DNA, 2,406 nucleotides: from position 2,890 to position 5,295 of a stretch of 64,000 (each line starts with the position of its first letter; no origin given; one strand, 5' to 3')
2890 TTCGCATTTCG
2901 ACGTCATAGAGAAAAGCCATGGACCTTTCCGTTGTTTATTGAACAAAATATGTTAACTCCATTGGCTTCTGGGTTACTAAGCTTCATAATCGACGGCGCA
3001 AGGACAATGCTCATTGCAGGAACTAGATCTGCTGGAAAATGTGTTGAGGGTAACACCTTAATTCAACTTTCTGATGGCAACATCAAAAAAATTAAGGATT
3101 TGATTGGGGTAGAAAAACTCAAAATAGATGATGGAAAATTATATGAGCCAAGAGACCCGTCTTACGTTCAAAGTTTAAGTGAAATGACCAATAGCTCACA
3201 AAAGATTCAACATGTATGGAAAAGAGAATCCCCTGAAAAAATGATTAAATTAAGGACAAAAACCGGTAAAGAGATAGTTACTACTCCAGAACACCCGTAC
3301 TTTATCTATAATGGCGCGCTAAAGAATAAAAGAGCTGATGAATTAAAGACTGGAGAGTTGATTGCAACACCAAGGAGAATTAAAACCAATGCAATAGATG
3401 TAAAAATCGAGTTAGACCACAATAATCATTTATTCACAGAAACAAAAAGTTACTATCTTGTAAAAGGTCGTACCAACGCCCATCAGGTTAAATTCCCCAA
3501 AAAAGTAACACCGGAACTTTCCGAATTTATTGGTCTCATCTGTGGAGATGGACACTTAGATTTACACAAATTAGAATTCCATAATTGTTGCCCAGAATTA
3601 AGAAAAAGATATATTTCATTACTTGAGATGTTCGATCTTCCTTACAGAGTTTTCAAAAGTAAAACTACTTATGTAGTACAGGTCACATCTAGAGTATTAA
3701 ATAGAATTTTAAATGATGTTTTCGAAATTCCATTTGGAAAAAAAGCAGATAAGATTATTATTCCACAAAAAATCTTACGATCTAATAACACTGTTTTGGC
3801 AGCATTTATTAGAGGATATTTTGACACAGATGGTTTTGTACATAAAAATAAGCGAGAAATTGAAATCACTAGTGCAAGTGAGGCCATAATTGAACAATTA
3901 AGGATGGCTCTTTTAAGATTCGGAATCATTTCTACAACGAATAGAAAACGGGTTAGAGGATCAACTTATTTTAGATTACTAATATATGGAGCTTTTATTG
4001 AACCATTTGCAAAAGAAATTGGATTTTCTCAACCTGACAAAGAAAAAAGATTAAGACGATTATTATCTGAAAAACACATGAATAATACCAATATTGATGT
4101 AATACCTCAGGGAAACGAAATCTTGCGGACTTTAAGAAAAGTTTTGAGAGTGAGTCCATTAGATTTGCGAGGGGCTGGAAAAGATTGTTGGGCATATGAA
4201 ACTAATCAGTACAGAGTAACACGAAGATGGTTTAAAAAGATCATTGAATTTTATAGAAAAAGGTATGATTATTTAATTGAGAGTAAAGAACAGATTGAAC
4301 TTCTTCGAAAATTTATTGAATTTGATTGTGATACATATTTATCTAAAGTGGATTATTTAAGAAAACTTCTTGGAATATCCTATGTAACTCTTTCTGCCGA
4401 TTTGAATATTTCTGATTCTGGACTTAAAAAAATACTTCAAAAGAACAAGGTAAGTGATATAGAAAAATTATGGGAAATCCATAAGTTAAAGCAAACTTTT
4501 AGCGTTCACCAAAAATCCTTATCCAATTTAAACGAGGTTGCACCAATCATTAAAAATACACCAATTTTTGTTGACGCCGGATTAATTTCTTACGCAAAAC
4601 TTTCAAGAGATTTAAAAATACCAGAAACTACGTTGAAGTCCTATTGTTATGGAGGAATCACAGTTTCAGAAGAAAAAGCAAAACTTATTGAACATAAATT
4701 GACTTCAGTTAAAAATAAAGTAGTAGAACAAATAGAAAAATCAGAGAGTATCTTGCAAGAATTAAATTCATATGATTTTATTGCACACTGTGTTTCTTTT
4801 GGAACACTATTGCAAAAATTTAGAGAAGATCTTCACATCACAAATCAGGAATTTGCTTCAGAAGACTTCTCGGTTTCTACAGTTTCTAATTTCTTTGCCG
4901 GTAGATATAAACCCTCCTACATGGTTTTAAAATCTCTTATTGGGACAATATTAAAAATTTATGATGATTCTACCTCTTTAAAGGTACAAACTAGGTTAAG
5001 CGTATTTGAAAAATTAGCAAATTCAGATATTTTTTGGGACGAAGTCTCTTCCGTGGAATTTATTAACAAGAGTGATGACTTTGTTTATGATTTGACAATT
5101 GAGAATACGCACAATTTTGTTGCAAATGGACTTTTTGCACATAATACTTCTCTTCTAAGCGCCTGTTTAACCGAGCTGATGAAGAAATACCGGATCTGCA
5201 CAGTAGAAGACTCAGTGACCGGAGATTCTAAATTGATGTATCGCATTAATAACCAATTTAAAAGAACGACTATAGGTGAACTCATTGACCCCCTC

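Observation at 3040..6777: Two homing-endonuclease inteins only 22 codons apart in one secretion ATPase, hitting the Walker A and the Asp box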

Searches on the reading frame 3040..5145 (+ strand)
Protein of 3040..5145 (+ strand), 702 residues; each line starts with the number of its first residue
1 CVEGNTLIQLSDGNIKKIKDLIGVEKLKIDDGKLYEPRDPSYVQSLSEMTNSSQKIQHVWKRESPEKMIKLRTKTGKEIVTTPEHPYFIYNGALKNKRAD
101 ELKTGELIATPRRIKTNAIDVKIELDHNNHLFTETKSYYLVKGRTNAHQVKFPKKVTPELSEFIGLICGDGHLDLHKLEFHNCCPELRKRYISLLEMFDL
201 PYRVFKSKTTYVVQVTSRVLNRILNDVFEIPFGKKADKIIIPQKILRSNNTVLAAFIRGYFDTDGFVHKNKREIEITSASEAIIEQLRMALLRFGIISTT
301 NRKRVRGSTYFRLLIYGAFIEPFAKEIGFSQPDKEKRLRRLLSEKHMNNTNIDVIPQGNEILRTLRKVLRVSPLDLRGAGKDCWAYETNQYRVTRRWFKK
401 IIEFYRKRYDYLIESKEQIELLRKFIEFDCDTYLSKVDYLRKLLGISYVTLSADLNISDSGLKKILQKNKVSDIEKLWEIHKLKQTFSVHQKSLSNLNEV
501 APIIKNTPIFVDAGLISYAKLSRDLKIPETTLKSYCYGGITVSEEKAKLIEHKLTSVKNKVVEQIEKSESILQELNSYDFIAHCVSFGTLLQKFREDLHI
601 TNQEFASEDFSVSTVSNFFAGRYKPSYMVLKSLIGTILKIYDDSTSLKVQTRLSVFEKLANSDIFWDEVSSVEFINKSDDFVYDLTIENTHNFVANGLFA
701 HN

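Call 5: search_protein_families(library=pfam, proteins=[window:3040-5145:+], max_evalue=0.01)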
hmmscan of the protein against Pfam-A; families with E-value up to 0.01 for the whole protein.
window:3040-5145:+ (702 aa): 4 families
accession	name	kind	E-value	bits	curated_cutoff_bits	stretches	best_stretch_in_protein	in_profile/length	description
PF14890.11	Intein_splicing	-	7.8e-30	104.2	35.8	1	8-702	1-155/155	Intein splicing domain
PF14528.11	LAGLIDADG_3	-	3.2e-23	82.2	22.5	1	252-328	2-82/82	LAGLIDADG-like domain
PF01381.28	HTH_3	-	7.4e-08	32.8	23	0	591-633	1-44/55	Helix-turn-helix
PF14527.11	LAGLIDADG_WhiA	-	8.3e-06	26.3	23.2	1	254-312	2-62/93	WhiA LAGLIDADG-like domain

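Call 6: search_protein_families(library=ncbifam, proteins=[window:3040-5145:+], max_evalue=0.01)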
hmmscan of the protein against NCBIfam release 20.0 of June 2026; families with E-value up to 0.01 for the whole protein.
window:3040-5145:+ (702 aa): 17 families
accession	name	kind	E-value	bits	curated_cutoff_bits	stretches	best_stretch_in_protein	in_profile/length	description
NF011491.0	PRK14898.1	equivalog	1.6e-39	135.7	783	2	28-375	111-457/860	DNA-directed RNA polymerase subunit A''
NF011418.0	PRK14845.1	equivalog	1.8e-37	128.7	756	2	8-375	31-340/1049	translation initiation factor IF-2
NF003157.0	PRK04132.1-2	equivalog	9.3e-36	123.1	1103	3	158-389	170-398/864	replication factor C small subunit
NF011287.0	PRK14698.1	equivalog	6.6e-30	103.8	1238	1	1-317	241-550/1017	V-type ATP synthase subunit A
NF005852.0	PRK07773.1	equivalog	2.3e-29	102.3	780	3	654-702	780-826/886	replicative DNA helicase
NF045703.1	rSAM_Tes_intein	exception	2.3e-25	88.6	1700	2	147-308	358-523/1040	tetraether lipid synthase Tes, intein-containing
NF003159.0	PRK04132.1-4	equivalog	1.4e-23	82.9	999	2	159-375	179-375/852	replication factor C small subunit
NF006207.0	PRK08332.1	equivalog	1.8e-16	58.6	2400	1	40-346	351-580/1684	vitamin B12-dependent ribonucleotide reductase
NF011302.0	PRK14714.1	equivalog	3.4e-16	58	1791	2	17-139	955-1081/1350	DNA-directed DNA polymerase II large subunit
TIGR01445.1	intein_Nterm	domain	1.5e-14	54.7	24.5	1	1-88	1-82/83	intein N-terminal splicing region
NF038162.1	RtcB_rel_intein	exception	7e-14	50.8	1150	2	1-174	95-254/961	intein-containing RtcB family protein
NF011303.0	PRK14715.1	equivalog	6.7e-13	46.6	1585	2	193-299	1158-1261/1627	DNA-directed DNA polymerase II large subunit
NF038098.1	GyrA_w_intein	exception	2.1e-10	39.2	1850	1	220-364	303-449/1232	intein-containing DNA gyrase subunit A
TIGR01443.1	intein_Cterm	domain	2.9e-07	30.5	15.6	1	681-702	1-23/24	intein C-terminal splicing region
NF007072.0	PRK09519.1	equivalog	9.8e-05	20.9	1024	0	234-300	441-512/790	intein-containing recombinase RecA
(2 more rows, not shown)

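Call 24: search_solved_structures(query=window:3040-5145:+, max_evalue=0.01)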
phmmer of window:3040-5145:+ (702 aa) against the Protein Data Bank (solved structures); distinct sequences matched with E-value up to 0.01: 24.
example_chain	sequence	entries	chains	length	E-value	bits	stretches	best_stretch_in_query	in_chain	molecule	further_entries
7qss_A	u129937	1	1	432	5.3e-27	97.7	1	2-318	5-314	V-type ATP synthase alpha chain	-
7qsu_A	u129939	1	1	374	5.4e-27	97.6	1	2-318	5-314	V-ATPase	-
6rpq_A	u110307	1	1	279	9.4e-24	87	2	4-113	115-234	Ubiquitin-like protein SMT3,1108aa long hypothetical cell division control protein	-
6rpp_A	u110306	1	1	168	8.2e-16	60.7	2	27-112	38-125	Cell division control protein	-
7qst_A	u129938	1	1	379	2e-14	56.1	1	2-302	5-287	V-type ATP synthase subunit A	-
2cw7_A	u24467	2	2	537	2.1e-13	52.8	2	45-115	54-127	Endonuclease PI-PkoII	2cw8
1dq3_A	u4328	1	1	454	4.3e-11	45.1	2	197-345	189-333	ENDONUCLEASE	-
2lqm_A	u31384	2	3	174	2e-09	39.6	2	29-112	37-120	Pho radA intein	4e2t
4e2u_A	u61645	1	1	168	2.2e-09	39.5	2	660-702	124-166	Pho radA intein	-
1mi8_A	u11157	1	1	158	6.9e-09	37.8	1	656-701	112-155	DnaB intein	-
2jmz_A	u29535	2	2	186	2.1e-08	36.3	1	34-135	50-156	Hypothetical protein MJ0781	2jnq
6frg_A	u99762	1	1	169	5.3e-08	34.9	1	656-701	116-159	Replicative DNA helicase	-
6frh_A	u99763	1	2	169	5.3e-08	34.9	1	656-701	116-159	Replicative DNA helicase,Replicative DNA helicase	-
4o1r_A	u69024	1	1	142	1.6e-07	33.4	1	661-702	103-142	Replicative DNA helicase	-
6fre_A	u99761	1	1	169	1.1e-06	30.5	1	656-701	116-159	Replicative DNA helicase,Replicative DNA helicase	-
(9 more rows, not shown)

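Call 66: predict_structure(alignment_id=A1)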
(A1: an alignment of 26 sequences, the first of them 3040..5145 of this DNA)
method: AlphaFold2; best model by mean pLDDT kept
length: 702 residues; sequences in the alignment: 26
mean_pLDDT: 90.9   pTM: 0.78
mean pLDDT of the five models: 90.9, 90.2, 89.4, 88.5, 88.6
residues with pLDDT >= 90: 487; 70-90: 200; 50-70: 15; < 50: 0
segments of 3 or more residues with pLDDT < 50: none
pLDDT, mean of each block of 10 residues (from residue 1): 93 94 92 92 91 93 95 95 95 93 96 89 83 88 81 95 96 94 95 95 93 94 93 92 96 98 92 92 96 95 92 92 95 94 69 88 93 76 75 88 94 94 92 93 90 87 89 87 90 86 89 87 89 84 87 91 92 90 85 94 88 90 86 94 96 94 95 94 92 93 81
secondary structure, 60 per line:
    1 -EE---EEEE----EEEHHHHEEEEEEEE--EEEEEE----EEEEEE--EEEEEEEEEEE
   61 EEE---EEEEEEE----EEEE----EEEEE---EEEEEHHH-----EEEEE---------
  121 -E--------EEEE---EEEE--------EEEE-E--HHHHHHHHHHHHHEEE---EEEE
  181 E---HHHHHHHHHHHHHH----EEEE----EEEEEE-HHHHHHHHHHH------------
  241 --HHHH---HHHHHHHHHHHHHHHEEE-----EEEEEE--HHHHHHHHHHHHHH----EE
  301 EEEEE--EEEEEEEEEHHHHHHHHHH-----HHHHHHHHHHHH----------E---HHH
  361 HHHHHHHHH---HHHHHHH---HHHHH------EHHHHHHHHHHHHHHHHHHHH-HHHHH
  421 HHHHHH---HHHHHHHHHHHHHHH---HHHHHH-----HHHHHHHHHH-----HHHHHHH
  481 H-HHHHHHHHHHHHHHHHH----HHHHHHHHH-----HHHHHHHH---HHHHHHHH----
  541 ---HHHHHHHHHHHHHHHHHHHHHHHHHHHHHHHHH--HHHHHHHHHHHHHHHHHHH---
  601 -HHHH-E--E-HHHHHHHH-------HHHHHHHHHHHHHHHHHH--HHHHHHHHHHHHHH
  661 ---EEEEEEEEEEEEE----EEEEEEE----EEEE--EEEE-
elements in order (helices of 4 or more, strands of 3 or more residues): E7-10 E15-17 H18-21 E22-29 E32-37 E42-47 E50-63 E67-73 E78-81 E86-90 E94-98 E107-111 E131-134 E138-141 E150-153 H158-170 E171-173 E177-181 H185-198 E203-206 E211-216 H218-228 H243-246 H250-264 E265-267 E273-278 H281-294 E299-305 E308-316 H317-326 H332-343 H358-369 H373-379 H383-387 H395-414 H416-426 H430-444 H448-453 H459-468 H474-481 H483-499 H504-512 H518-525 H529-536 H544-576 H579-597 H602-605 H612-619 H627-644 H647-660 E664-676 E681-687 E692-695 E698-701

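Call 68: fold_search(model_id=the predicted structure, library=pdb)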
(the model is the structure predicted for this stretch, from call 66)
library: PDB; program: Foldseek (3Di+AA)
matches with E <= 10: 919; with E <= 0.001: 80
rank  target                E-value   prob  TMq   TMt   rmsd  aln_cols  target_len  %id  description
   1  7qss                  2.7e-24  1.00  0.46  0.73   4.0       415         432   27  Crystal structure of homing endonuclease-associated TliVMA intein (C1A) (released 2022-03-30)
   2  7qsu                  2.6e-22  1.00  0.40  0.74   3.0       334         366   28  Crystal structure of homing endonuclease-associated TliVMA intein (C1A, d333-339) (released 2022-03-30)
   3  7qst                  2.8e-16  1.00  0.36  0.67   5.1       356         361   23  Crystal structure of homing endonuclease-associated PhoVMA intein (C1A) (released 2022-03-30)
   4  1dq3                  4.4e-16  1.00  0.42  0.63  25.6       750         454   15  CRYSTAL STRUCTURE OF AN ARCHAEAL INTEIN-ENCODED HOMING ENDONUCLEASE PI-PFUI (released 2000-07-05)
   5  2cw7                  4.0e-14  1.00  0.38  0.48   8.6       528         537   15  Crystal structure of intein homing endonuclease II (released 2006-04-18)
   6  1jva_B                3.2e-08  1.00  0.27  0.41  22.0       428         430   11  CRYSTAL STRUCTURE OF THE VMA1-DERIVED ENDONUCLEASE BEARING THE N AND C EXTEIN PROPEPTIDES (released 2002-08-29)
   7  1vde_B                6.2e-08  1.00  0.27  0.42  19.9       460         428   12  PI-SCEI, A HOMING ENDONUCLEASE WITH PROTEIN SPLICING ACTIVITY (released 1998-04-08)
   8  1um2_B                8.6e-08  1.00  0.27  0.41  21.9       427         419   13  Crystal Structure of the Vma1-Derived Endonuclease with the Ligated Extein Segment (released 2004-09-22)
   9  1vde_A                1.7e-07  1.00  0.27  0.41  19.9       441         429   13  PI-SCEI, A HOMING ENDONUCLEASE WITH PROTEIN SPLICING ACTIVITY (released 1998-04-08)
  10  1ef0_A                2.1e-07  1.00  0.27  0.41  20.8       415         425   13  CRYSTAL STRUCTURE OF PI-SCEI MINIPRECURSOR (released 2000-06-07)
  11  6rpq                  2.4e-07  1.00  0.15  0.41   2.0       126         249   37  Crystal structure of PhoCDC21-1 intein (released 2019-08-14)
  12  1jva_A                3.3e-07  1.00  0.27  0.41  22.0       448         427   11  CRYSTAL STRUCTURE OF THE VMA1-DERIVED ENDONUCLEASE BEARING THE N AND C EXTEIN PROPEPTIDES (released 2002-08-29)
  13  1um2_A                4.2e-07  1.00  0.27  0.42  22.1       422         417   12  Crystal Structure of the Vma1-Derived Endonuclease with the Ligated Extein Segment (released 2004-09-22)
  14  3hyi                  1.5e-06  1.00  0.21  0.47  17.6       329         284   16  Crystal structure of full-length DUF199/WhiA from Thermatoga maritima (released 2009-09-01)
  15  1lws_A                1.6e-06  1.00  0.26  0.40  21.9       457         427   12  Crystal structure of the intein homing endonuclease PI-SceI bound to its recognition sequence (released 2002-09-27)
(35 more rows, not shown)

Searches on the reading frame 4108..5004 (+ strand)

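Call 56: search_protein_families(library=pfam, proteins=[window:4108-5004:+], max_evalue=1)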
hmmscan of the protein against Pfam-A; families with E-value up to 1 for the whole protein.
window:4108-5004:+ (299 aa): 6 families
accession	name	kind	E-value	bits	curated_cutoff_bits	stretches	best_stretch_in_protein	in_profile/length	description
PF01381.28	HTH_3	-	2.5e-09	37.5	23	2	235-277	1-44/55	Helix-turn-helix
PF13560.12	HTH_31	-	0.00043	21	27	1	231-277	2-50/64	Helix-turn-helix domain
PF13443.12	HTH_26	-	0.014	16.1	22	0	160-183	11-34/63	Cro/C1-type HTH DNA-binding domain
PF02042.20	RWP-RK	-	0.022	15.1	29.3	0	88-115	11-38/49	RWP-RK domain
PF01244.27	Peptidase_M19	-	0.15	11.6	26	1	71-122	244-292/319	Membrane dipeptidase (Peptidase family M19)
PF25071.1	DUF7795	-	0.98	9.9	27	0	174-221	63-110/123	Domain of unknown function (DUF7795)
